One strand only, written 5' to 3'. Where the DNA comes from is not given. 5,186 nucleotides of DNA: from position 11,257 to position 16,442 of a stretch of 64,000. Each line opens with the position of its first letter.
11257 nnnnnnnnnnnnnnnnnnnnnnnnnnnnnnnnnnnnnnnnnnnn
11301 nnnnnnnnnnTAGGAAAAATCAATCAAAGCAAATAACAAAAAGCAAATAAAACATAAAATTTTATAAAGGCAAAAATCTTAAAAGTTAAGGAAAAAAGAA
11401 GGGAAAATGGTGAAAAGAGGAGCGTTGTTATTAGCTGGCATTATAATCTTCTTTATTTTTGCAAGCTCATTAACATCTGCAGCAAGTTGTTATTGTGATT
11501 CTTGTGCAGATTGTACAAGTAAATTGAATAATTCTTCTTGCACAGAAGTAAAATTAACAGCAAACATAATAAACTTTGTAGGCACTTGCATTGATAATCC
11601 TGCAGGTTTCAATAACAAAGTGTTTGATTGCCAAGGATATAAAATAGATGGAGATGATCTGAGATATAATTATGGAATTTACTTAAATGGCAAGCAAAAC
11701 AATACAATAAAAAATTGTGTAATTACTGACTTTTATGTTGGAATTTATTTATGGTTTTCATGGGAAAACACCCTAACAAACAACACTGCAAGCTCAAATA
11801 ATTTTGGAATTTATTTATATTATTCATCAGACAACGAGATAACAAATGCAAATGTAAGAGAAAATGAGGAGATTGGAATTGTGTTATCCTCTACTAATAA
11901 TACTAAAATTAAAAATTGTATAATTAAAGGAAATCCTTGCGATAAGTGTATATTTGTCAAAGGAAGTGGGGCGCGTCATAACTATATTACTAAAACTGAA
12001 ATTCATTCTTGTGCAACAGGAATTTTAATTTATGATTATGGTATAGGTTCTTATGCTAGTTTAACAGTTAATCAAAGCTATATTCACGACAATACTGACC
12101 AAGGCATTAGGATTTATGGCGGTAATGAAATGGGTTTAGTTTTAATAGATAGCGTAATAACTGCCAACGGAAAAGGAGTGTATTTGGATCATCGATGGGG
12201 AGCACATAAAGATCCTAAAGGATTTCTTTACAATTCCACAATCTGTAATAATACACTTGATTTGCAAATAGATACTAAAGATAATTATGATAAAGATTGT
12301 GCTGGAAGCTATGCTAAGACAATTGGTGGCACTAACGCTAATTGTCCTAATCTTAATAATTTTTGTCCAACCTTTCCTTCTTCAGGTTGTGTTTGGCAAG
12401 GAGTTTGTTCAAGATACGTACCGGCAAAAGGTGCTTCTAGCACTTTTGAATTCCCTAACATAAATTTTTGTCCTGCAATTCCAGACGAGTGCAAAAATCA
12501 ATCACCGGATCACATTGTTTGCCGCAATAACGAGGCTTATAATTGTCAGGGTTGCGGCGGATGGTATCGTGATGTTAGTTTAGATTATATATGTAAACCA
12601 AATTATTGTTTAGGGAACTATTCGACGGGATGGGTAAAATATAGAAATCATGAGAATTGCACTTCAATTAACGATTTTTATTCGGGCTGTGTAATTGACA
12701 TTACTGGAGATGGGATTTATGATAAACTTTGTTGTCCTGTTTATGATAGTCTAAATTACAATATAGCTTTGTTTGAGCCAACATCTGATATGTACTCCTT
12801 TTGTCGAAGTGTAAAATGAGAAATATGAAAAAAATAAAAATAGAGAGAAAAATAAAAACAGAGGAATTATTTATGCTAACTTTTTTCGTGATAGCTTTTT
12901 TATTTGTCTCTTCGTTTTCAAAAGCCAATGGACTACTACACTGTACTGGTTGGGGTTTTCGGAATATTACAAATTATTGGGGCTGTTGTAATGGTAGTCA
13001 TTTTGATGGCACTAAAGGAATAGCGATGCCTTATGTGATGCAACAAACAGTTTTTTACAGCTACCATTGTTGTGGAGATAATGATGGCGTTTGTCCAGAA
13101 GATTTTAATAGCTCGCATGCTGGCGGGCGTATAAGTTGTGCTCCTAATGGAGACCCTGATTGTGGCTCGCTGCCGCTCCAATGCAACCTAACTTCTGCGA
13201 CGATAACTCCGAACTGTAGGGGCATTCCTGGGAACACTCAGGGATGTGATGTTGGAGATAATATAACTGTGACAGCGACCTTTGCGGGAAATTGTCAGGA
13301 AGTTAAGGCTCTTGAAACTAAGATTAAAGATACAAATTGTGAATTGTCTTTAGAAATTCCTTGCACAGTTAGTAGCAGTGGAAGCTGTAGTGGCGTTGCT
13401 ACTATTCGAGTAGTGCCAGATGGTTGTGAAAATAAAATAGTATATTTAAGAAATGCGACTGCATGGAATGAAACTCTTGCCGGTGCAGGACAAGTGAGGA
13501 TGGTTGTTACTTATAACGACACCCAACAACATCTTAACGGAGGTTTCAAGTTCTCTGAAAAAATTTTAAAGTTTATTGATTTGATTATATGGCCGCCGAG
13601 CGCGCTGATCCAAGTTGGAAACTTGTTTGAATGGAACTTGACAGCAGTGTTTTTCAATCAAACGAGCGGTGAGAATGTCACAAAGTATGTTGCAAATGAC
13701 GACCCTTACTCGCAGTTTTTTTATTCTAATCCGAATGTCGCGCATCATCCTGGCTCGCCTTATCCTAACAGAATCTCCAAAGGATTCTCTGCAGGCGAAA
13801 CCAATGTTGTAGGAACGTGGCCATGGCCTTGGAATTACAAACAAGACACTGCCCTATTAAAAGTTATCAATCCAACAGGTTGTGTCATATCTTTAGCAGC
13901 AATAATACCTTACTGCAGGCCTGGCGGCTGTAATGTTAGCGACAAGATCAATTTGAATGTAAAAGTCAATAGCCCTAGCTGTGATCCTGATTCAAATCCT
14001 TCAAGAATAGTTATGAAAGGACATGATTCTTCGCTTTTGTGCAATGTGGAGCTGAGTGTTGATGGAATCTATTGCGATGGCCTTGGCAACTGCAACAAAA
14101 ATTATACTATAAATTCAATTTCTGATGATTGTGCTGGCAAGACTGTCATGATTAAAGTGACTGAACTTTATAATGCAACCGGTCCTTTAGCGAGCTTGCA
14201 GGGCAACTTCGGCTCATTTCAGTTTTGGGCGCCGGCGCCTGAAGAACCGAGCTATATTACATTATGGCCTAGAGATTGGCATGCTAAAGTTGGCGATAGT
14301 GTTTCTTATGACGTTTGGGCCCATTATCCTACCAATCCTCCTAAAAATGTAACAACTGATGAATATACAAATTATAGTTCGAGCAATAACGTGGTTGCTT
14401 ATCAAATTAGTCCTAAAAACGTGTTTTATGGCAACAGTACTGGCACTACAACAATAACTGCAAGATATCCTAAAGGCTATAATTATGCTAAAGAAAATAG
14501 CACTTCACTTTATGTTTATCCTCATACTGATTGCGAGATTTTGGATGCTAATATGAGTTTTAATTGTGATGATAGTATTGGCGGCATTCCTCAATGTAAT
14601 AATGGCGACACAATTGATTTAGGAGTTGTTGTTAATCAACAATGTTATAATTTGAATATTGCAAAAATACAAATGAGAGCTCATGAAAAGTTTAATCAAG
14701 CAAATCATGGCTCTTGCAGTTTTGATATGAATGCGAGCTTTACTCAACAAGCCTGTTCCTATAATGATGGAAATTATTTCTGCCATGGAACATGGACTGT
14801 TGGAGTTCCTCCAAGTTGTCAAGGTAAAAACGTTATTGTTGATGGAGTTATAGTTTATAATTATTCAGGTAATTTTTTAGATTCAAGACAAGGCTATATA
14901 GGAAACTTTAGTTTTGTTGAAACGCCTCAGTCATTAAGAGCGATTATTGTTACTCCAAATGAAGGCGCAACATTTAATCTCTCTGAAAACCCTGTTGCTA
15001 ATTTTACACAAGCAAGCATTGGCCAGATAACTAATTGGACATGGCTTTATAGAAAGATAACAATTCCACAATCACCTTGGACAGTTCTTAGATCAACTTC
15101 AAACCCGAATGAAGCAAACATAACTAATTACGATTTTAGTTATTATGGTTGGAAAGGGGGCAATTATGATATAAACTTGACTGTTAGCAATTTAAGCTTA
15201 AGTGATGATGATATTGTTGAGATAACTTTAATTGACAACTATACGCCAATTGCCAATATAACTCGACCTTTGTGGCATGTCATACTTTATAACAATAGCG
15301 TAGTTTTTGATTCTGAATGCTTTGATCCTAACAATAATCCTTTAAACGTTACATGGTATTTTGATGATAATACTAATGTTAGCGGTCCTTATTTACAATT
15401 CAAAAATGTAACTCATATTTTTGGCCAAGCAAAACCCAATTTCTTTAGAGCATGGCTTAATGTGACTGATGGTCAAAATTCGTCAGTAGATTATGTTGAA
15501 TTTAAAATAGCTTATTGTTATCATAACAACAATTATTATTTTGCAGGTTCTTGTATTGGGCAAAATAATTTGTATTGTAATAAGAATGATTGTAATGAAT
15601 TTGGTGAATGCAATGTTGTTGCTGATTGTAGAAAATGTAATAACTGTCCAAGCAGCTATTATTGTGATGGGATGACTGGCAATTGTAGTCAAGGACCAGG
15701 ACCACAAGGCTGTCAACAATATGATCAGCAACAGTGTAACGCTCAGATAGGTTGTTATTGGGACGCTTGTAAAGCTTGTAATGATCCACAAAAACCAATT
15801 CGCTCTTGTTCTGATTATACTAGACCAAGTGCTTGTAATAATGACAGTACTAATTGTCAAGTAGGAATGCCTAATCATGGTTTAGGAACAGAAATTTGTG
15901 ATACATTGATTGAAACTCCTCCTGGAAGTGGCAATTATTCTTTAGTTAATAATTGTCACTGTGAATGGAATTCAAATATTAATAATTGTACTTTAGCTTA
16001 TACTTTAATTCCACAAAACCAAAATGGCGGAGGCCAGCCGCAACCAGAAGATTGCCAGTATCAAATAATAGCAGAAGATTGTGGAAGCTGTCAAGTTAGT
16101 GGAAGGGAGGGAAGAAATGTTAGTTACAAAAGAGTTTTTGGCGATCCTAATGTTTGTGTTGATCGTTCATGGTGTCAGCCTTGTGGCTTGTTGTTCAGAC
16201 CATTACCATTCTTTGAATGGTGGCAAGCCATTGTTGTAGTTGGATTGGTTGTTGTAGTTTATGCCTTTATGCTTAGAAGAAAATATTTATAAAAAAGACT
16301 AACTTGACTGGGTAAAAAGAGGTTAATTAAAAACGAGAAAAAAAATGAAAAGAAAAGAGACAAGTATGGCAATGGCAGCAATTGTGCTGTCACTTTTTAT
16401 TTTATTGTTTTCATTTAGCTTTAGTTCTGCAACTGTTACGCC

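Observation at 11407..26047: About 14.6-kb accessory island of six large cysteine-rich surface proteins with no recognisable enzymatic domains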

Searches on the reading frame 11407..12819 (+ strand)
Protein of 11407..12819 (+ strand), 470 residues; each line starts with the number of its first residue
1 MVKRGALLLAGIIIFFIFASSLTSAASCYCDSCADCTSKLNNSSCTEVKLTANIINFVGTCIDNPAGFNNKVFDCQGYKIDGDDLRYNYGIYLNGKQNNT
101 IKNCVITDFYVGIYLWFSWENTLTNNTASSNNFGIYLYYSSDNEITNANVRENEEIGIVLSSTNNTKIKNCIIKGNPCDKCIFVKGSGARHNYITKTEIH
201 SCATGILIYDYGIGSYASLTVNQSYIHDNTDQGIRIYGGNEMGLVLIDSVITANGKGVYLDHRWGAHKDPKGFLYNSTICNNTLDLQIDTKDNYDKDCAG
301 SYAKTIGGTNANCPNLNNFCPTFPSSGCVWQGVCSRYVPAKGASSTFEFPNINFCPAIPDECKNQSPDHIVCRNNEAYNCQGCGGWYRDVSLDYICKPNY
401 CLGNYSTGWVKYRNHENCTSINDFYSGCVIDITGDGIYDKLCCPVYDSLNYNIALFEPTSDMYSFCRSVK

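Call 4: search_protein_families(library=pfam, proteins=[window:11407-12819:+], max_evalue=0.1)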
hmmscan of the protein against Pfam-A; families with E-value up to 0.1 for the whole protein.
window:11407-12819:+ (470 aa): 3 families
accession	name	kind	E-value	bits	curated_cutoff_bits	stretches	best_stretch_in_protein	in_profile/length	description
PF13229.12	Beta_helix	-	2e-21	76.7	25.9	2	88-189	46-149/158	Right handed beta helix region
PF05048.19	NosD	-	2.1e-20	73.5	23.6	1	76-212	25-159/212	Periplasmic copper-binding protein (NosD)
PF12708.12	Pect-lyase_RHGA_epim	-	0.064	13.5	27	0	87-135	165-212/213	Rhamnogalacturonase A/epimerase, pectate lyase-like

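Call 25: search_protein_families(library=ncbifam, proteins=[window:11407-12819:+], max_evalue=0.01)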
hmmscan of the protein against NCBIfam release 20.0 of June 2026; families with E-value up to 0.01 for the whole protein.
window:11407-12819:+ (470 aa): 2 families
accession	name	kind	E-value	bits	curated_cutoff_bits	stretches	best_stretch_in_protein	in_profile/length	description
TIGR03804.1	para_beta_helix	repeat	2.3e-15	56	19.45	2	90-132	1-43/44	parallel beta-helix repeat protein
TIGR04247.1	NosD_copper_fam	subfamily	6.7e-12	44.7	300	1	72-209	132-269/377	nitrous oxide reductase family maturation protein NosD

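Call 77: search_protein_families(library=phrogs, proteins=[window:11407-12819:+], max_evalue=0.01)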
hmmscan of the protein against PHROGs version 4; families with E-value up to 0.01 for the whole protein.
window:11407-12819:+ (470 aa): 0 families

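Call 80: find_related_loci(query=window:11407-12819:+, collection=metagenome_contigs, flank=10000)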
Query window:11407-12819:+ (470 aa) in metagenome_contigs; peptide patterns used: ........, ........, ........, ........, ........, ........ (x = any residue, [..] = any of these).
375 stretches matched a pattern; 7 encode a relative of the query (tblastn E <= 1e-3); 7 distinct loci.
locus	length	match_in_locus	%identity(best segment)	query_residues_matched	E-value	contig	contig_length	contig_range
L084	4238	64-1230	41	3-179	1e-31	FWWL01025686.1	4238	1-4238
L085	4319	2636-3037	45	31-158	9e-25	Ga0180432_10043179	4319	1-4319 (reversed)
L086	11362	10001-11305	47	9-362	2e-23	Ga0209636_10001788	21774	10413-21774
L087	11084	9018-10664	39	17-176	8e-21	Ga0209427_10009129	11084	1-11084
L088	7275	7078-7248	46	28-81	1e-7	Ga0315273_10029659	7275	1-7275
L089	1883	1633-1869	40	50-133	6e-7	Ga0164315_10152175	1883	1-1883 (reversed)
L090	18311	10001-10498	35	75-236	3e-6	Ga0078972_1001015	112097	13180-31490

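Call 97: search_protein_families(library=padloc, proteins=[window:11407-12819:+], max_evalue=0.01)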
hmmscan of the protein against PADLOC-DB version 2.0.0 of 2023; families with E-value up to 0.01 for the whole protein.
window:11407-12819:+ (470 aa): 0 families

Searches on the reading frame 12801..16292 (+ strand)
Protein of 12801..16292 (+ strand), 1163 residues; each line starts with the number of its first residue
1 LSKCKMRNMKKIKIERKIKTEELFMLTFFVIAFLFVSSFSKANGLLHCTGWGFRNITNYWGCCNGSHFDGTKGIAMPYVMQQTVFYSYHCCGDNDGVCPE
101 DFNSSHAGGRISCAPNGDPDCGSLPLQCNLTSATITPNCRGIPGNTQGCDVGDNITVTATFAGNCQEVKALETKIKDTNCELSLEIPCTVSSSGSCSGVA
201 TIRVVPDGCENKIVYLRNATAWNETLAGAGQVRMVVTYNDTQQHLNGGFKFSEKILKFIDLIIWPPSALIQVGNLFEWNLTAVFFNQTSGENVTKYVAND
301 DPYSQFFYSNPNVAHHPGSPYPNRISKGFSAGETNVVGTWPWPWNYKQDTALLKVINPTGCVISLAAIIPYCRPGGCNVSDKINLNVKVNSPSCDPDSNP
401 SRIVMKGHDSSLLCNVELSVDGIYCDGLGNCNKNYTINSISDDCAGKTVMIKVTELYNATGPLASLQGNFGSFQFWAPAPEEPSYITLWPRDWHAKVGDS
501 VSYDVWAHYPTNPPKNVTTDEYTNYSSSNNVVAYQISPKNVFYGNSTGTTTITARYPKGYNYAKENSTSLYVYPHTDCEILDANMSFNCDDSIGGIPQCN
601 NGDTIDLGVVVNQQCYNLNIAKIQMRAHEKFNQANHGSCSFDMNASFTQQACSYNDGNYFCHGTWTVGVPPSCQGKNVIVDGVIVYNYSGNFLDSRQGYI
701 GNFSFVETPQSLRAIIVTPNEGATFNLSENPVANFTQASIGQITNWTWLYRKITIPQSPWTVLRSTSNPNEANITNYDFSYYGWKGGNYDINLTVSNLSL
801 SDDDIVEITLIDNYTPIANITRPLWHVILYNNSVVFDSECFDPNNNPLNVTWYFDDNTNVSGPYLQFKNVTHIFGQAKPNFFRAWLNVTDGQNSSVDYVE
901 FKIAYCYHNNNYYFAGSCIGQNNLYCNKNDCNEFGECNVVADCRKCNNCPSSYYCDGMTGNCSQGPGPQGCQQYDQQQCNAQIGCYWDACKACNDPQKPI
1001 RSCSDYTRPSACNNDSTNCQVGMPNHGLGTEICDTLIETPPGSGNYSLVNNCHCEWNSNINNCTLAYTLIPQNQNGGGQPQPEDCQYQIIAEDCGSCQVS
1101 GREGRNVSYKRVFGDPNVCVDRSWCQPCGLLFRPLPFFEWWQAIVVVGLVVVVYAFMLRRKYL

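Call 4: search_protein_families(library=pfam, proteins=[window:12801-16292:+], max_evalue=0.1)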
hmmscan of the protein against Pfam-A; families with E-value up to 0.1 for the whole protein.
window:12801-16292:+ (1163 aa): 1 family
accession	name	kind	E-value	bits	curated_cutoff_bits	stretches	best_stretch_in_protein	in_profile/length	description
PF18911.6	PKD_4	-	8e-05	23.1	27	1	830-895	16-75/85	PKD domain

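Call 25: search_protein_families(library=ncbifam, proteins=[window:12801-16292:+], max_evalue=0.01)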
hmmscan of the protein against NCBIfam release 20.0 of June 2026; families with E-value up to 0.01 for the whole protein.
window:12801-16292:+ (1163 aa): 0 families

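Call 77: search_protein_families(library=phrogs, proteins=[window:12801-16292:+], max_evalue=0.01)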
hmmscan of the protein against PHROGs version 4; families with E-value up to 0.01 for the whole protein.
window:12801-16292:+ (1163 aa): 0 families

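Call 97: search_protein_families(library=padloc, proteins=[window:12801-16292:+], max_evalue=0.01)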
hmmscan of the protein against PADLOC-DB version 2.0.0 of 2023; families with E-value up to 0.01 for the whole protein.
window:12801-16292:+ (1163 aa): 0 families
